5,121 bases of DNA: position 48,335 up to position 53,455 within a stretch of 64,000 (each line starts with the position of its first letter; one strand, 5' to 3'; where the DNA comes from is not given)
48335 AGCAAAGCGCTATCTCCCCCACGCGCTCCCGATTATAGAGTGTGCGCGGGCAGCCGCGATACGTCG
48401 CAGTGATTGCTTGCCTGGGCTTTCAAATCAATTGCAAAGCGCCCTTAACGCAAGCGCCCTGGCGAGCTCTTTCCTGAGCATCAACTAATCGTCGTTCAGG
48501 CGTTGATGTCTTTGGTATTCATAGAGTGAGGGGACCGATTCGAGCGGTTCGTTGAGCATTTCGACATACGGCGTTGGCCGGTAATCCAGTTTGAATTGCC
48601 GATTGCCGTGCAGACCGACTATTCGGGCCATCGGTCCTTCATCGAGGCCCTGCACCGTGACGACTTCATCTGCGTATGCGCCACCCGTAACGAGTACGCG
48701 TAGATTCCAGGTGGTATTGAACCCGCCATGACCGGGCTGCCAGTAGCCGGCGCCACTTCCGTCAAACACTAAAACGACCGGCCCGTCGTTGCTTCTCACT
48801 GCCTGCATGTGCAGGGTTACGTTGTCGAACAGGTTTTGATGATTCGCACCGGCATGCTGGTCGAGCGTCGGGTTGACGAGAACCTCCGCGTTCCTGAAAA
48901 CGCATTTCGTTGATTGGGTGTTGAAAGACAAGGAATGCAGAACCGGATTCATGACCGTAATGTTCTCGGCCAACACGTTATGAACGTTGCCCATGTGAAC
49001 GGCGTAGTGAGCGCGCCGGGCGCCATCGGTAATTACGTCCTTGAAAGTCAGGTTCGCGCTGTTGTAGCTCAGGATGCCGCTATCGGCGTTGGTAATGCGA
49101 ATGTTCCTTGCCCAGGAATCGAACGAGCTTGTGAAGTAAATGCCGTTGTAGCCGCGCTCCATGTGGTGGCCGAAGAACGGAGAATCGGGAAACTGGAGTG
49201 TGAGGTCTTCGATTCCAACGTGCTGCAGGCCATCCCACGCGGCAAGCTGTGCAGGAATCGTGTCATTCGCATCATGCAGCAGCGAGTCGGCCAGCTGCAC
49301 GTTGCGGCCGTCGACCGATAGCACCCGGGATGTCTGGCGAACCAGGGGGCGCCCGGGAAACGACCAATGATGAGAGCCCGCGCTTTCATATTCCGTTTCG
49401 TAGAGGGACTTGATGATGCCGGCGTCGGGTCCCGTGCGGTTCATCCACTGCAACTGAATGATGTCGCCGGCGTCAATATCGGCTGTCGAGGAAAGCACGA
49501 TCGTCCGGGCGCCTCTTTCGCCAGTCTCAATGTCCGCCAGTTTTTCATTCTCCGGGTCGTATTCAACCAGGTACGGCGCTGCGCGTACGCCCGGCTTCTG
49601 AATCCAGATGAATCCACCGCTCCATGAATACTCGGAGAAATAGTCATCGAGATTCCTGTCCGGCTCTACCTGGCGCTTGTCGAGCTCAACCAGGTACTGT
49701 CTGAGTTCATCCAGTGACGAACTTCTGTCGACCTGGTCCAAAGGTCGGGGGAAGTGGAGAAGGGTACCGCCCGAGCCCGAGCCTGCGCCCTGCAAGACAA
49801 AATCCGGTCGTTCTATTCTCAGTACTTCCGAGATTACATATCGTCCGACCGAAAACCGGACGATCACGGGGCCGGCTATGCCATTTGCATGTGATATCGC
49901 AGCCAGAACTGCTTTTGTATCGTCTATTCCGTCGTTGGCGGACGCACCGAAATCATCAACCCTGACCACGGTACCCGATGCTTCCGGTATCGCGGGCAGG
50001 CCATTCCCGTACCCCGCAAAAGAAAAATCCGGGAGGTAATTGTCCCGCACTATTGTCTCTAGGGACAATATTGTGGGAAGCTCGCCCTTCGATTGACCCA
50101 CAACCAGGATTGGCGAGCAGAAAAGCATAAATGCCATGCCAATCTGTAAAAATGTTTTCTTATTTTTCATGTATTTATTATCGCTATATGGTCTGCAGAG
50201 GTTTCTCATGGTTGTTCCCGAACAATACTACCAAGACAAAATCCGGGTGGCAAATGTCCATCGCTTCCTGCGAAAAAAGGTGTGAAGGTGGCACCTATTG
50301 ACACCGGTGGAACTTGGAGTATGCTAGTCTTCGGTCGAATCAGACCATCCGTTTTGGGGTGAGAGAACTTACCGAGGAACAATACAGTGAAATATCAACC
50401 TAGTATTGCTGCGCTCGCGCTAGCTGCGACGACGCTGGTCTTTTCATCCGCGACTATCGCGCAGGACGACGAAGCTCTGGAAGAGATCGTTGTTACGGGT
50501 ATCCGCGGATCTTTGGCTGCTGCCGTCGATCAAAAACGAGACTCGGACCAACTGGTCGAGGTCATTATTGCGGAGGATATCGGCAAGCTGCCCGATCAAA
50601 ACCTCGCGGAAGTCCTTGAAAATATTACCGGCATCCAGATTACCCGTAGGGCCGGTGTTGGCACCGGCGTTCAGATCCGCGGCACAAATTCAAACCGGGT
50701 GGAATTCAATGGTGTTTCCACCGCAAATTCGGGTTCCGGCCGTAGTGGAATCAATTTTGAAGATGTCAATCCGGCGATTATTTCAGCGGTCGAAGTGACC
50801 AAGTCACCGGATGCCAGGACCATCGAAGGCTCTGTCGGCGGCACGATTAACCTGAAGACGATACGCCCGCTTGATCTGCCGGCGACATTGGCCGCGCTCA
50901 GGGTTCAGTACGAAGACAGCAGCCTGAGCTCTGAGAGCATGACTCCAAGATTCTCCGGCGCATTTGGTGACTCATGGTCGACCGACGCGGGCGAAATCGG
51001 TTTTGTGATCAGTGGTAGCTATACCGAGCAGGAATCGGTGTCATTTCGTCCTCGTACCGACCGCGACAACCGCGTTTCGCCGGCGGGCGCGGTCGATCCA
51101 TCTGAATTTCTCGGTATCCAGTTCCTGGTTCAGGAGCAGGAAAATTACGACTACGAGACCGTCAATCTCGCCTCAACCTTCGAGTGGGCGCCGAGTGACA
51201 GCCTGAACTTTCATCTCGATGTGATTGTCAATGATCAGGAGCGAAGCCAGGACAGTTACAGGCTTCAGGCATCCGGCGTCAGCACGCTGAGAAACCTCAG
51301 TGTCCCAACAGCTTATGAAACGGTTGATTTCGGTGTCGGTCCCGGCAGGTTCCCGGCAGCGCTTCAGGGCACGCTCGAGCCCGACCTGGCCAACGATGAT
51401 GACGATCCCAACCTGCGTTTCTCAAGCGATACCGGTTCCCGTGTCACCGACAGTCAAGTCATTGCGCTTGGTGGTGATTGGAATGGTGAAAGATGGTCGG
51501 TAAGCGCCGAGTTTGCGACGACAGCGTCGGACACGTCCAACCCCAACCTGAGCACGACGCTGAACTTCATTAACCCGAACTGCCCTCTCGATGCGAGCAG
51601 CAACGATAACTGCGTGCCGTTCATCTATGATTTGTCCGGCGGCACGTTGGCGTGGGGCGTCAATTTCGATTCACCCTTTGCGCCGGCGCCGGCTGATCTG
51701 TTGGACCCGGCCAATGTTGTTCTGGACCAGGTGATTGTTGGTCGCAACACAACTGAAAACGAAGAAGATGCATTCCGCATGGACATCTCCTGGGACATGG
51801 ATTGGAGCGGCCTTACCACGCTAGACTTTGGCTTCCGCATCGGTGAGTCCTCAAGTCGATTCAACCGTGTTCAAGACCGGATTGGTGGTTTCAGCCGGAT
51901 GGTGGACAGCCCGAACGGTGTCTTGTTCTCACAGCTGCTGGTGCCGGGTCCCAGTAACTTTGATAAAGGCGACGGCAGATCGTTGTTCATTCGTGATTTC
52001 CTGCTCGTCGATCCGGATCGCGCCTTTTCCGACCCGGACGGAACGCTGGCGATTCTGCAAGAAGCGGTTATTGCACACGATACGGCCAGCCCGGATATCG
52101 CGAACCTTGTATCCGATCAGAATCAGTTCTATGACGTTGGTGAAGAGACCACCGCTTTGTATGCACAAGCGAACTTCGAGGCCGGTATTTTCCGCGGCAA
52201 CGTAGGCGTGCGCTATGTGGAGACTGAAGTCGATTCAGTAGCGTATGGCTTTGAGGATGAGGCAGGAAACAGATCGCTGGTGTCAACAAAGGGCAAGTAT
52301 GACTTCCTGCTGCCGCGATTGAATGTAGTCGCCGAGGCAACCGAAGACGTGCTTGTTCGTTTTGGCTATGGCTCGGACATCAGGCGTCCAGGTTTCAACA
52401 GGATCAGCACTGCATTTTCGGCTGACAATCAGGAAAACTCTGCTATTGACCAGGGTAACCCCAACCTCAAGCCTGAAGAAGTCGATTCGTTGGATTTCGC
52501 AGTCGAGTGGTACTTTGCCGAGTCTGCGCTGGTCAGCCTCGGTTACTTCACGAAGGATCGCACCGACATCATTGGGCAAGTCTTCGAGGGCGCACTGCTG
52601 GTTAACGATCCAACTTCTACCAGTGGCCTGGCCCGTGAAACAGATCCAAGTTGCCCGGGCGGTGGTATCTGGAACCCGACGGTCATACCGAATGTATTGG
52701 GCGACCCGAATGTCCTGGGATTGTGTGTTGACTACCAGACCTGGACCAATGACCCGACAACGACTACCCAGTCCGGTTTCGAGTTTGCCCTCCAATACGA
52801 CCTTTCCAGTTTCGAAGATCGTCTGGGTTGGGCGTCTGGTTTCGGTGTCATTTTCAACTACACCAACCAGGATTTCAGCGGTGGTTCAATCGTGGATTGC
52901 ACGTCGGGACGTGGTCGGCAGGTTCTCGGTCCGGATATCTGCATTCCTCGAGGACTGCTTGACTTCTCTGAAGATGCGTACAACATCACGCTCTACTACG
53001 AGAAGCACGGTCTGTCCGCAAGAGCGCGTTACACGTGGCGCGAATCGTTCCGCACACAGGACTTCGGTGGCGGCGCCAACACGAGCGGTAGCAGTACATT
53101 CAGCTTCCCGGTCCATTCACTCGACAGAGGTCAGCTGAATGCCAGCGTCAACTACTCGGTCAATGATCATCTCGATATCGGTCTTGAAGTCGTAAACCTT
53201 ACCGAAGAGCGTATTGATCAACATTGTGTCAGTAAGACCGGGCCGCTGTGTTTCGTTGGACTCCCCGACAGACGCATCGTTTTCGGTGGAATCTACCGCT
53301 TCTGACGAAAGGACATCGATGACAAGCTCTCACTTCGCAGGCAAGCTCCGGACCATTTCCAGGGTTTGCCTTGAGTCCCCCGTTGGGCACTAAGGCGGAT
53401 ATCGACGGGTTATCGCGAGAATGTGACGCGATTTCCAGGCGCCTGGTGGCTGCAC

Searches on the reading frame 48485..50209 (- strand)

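Call 85: search_protein_families(library=pfam, proteins=[window:48485-50209:-])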
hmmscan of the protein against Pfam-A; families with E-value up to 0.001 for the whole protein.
window:48485-50209:- (574 aa): 3 families
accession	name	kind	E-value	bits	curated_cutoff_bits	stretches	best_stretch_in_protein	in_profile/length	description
PF12708.12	Pect-lyase_RHGA_epim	-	1e-07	32.4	27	1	82-144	2-63/213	Rhamnogalacturonase A/epimerase, pectate lyase-like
PF13229.12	Beta_helix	-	0.00035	20.7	25.9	1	353-443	22-110/158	Right handed beta helix region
PF05048.19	NosD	-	0.00099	19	23.6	0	354-444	16-101/212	Periplasmic copper-binding protein (NosD)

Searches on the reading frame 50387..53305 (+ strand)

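Call 85: search_protein_families(library=pfam, proteins=[window:50387-53305:+])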
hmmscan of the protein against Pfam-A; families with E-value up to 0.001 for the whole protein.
window:50387-53305:+ (972 aa): 3 families
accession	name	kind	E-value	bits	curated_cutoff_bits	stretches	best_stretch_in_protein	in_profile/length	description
PF00593.30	TonB_dep_Rec_b-barrel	-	5.8e-31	109.2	27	1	573-938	154-436/436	TonB dependent receptor-like, beta-barrel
PF14905.12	OMP_b-brl_3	-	3.6e-15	56.4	27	1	572-808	98-282/408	Outer membrane protein beta-barrel family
PF07715.20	Plug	-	1.3e-14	55.1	23.9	1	50-153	2-107/107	TonB-dependent Receptor Plug Domain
